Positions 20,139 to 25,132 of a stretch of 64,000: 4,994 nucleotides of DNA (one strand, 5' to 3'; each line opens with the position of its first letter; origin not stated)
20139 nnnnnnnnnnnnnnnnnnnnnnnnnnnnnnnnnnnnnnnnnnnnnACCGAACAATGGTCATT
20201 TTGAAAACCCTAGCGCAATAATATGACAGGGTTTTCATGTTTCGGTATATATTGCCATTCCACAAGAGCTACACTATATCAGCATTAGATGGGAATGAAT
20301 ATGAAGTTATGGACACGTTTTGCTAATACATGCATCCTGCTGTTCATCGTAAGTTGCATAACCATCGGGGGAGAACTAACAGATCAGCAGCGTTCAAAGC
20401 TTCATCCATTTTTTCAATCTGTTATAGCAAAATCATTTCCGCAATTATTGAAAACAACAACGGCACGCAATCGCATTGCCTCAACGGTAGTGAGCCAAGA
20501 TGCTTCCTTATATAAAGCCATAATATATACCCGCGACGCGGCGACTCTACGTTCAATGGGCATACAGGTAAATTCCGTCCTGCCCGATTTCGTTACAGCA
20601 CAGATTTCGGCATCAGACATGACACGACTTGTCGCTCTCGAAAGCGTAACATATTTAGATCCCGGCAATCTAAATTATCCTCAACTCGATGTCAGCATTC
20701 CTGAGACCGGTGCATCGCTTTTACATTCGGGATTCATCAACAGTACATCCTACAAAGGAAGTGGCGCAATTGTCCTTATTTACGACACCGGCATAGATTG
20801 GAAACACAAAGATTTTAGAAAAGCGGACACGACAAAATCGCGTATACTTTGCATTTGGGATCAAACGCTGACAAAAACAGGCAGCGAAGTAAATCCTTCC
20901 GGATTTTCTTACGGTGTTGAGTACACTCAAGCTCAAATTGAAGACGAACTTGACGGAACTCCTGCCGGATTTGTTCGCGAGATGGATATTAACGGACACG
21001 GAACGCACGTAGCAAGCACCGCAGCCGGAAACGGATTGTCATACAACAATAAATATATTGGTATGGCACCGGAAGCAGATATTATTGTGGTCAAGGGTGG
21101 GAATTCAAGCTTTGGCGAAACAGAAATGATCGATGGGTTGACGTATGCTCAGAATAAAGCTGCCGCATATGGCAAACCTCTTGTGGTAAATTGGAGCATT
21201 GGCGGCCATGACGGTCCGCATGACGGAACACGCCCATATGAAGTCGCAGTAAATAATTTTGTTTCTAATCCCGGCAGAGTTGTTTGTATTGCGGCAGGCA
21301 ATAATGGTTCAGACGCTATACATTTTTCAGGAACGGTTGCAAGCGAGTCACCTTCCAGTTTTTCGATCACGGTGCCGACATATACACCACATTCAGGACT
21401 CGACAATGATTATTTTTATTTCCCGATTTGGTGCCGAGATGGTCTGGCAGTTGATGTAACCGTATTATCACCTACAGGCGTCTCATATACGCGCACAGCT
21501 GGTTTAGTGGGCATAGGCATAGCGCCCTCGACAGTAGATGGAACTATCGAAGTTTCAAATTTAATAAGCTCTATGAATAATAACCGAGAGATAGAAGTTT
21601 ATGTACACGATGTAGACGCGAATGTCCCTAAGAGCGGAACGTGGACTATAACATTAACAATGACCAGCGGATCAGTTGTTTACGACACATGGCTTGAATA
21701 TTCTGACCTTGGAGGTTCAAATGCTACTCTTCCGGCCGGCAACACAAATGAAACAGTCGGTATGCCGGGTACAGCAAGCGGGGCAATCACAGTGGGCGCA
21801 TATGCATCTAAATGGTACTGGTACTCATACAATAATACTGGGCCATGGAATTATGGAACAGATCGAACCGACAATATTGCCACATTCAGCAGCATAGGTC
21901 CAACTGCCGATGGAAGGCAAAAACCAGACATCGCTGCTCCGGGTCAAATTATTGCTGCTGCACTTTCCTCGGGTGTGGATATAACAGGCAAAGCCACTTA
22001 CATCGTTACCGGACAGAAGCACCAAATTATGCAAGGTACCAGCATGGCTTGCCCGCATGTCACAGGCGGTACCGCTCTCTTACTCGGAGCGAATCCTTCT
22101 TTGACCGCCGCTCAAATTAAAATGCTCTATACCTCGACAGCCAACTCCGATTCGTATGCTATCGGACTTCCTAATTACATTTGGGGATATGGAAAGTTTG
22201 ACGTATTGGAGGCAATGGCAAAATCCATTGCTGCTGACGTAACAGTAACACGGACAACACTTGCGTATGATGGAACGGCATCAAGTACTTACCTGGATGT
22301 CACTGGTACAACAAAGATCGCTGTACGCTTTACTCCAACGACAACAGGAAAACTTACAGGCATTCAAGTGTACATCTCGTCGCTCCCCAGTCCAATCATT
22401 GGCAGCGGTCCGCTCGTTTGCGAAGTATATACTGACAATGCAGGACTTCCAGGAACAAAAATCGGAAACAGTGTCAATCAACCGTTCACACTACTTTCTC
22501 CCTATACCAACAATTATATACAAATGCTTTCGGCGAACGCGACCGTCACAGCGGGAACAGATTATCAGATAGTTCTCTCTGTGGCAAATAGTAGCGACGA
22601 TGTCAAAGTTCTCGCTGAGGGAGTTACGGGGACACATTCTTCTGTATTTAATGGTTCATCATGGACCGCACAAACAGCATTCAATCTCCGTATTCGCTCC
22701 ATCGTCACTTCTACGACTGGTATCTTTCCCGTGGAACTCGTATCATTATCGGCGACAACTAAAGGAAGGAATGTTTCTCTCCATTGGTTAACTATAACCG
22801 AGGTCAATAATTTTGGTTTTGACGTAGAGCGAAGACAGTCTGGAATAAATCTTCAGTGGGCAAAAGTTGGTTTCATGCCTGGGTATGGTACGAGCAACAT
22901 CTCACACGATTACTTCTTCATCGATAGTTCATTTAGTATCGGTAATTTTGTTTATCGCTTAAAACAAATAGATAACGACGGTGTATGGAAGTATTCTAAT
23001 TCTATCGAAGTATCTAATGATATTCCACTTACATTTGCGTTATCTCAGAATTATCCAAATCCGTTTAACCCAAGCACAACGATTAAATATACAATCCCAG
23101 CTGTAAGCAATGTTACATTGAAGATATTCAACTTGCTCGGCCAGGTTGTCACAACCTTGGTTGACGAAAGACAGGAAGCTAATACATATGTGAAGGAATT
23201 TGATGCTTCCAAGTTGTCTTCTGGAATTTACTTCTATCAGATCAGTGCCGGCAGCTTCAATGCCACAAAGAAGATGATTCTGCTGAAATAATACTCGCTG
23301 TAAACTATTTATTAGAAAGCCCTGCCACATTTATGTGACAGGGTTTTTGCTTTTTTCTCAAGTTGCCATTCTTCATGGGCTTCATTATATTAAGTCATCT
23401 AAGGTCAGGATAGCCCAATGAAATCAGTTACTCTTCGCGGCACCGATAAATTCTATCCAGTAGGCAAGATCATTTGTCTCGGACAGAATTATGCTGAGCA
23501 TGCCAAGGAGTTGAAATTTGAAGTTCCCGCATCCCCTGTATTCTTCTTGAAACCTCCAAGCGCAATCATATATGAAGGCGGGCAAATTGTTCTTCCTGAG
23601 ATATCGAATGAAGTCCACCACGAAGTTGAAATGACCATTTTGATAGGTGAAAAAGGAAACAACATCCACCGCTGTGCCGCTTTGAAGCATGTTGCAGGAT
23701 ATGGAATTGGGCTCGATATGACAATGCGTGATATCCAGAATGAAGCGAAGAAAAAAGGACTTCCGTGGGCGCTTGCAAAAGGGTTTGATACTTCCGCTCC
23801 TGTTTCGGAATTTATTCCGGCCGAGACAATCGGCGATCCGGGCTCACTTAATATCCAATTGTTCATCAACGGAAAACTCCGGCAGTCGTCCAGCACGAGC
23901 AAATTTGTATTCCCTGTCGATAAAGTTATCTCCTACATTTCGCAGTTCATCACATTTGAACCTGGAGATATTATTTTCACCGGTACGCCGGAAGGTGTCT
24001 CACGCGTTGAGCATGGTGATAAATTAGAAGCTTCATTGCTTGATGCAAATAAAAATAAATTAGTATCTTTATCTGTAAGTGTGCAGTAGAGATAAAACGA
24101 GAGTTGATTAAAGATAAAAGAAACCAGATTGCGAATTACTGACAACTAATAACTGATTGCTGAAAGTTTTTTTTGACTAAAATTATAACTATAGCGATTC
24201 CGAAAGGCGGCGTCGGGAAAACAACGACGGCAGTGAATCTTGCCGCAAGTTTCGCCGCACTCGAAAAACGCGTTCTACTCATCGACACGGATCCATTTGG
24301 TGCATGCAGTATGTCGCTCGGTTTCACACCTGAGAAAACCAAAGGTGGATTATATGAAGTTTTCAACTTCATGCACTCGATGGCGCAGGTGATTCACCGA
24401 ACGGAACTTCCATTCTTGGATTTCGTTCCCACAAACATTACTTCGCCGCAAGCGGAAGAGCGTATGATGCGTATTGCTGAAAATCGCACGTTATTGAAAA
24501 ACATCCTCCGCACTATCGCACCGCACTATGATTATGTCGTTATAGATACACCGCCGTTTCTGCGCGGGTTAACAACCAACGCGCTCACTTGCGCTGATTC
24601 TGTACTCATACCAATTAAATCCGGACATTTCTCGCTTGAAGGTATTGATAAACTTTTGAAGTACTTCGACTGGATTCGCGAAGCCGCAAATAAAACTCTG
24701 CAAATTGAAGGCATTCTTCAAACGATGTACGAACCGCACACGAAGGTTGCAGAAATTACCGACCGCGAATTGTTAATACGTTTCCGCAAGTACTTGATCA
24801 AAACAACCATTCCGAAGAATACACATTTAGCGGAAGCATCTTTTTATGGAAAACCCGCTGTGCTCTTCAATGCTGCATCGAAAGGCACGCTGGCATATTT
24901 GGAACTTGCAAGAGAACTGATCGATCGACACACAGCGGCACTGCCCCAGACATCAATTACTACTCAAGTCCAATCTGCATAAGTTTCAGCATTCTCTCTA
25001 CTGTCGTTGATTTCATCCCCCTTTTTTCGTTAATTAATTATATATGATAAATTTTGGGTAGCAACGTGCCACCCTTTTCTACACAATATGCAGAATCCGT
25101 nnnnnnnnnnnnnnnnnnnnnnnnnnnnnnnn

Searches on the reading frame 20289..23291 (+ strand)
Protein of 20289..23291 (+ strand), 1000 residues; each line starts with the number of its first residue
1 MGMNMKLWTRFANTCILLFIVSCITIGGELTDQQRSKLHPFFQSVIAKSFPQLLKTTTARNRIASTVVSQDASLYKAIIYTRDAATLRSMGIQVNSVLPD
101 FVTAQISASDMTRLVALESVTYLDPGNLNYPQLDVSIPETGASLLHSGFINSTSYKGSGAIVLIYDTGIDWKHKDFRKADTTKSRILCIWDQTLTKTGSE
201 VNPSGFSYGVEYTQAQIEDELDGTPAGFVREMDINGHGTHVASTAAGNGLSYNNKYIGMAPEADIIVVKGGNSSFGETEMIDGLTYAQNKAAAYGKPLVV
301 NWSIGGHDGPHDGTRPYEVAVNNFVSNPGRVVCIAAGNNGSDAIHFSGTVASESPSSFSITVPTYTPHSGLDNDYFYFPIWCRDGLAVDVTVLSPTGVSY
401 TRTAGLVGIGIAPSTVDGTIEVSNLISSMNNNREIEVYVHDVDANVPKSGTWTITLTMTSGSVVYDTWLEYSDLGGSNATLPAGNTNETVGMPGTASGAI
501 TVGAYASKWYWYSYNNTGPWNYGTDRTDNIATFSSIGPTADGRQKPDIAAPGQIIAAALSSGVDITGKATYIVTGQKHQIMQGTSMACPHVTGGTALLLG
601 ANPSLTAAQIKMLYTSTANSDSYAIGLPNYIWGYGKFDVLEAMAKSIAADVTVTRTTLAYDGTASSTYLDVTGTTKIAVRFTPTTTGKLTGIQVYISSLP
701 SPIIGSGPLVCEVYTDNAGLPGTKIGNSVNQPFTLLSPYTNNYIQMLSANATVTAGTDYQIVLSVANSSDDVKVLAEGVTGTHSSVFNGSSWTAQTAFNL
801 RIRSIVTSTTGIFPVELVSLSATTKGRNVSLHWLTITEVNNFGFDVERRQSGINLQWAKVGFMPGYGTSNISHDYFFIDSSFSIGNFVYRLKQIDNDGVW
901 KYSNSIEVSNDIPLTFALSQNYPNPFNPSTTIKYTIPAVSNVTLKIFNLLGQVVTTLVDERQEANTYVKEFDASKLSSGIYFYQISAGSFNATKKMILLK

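Call 43: search_protein_families(library=pfam, max_evalue=0.000001, proteins=[window:20289-23291:+])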
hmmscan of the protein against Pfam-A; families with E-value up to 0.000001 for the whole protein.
window:20289-23291:+ (1000 aa): 2 families
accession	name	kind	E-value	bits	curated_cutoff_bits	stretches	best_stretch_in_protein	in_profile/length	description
PF00082.27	Peptidase_S8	-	7.2e-47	160.5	21.8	2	482-635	156-288/288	Subtilase family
PF18962.6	Por_Secre_tail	-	2.2e-13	50.8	27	1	922-997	2-74/75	Secretion system C-terminal sorting domain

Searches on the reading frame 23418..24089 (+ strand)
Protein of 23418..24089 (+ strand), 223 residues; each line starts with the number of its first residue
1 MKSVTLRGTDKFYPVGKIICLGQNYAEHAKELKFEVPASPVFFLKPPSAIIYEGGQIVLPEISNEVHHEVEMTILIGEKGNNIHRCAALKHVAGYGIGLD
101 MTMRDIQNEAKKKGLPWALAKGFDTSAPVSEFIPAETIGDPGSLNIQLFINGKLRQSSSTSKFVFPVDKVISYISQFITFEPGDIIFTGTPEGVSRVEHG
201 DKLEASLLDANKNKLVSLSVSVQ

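Call 43: search_protein_families(library=pfam, max_evalue=0.000001, proteins=[window:23418-24089:+])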
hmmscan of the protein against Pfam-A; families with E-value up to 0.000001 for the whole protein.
window:23418-24089:+ (223 aa): 1 family
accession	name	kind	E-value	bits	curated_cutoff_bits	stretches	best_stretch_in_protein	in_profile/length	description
PF01557.24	FAA_hydrolase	-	7.3e-58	196.2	23.9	1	17-207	1-203/214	Fumarylacetoacetate (FAA) hydrolase C-terminal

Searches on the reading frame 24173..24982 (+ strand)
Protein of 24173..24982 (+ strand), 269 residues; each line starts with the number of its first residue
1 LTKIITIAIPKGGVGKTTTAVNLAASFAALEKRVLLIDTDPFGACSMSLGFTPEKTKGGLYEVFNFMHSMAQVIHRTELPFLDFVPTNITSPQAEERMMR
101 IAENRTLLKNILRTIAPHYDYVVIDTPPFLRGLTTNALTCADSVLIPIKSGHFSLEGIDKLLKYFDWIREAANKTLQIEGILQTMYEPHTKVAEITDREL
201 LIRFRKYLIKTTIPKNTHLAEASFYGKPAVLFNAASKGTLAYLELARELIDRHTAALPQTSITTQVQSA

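Call 43: search_protein_families(library=pfam, max_evalue=0.000001, proteins=[window:24173-24982:+])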
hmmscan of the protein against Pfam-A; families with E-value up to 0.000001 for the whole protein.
window:24173-24982:+ (269 aa): 6 families
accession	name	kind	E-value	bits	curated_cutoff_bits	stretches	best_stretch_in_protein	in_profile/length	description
PF13614.12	AAA_31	-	8.2e-49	166.4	27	1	2-178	1-177/177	AAA domain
PF01656.29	CbiA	-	2e-20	73.5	25.4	1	5-228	1-124/125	CobQ/CobB/MinD/ParA nucleotide binding domain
PF06564.18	CBP_BcsQ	-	1.8e-11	44.5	21.3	1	4-145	3-142/234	Cellulose biosynthesis protein BcsQ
PF10609.15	ParA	-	3.3e-11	43.5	27.1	1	2-132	3-122/246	NUBPL iron-transfer P-loop NTPase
PF02374.21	ArsA_ATPase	-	2.5e-09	37.2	24.3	1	10-129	8-135/305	Anion-transporting ATPase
PF09140.17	MipZ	-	4.1e-09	36.6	20.7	0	71-151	52-132/262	ATPase MipZ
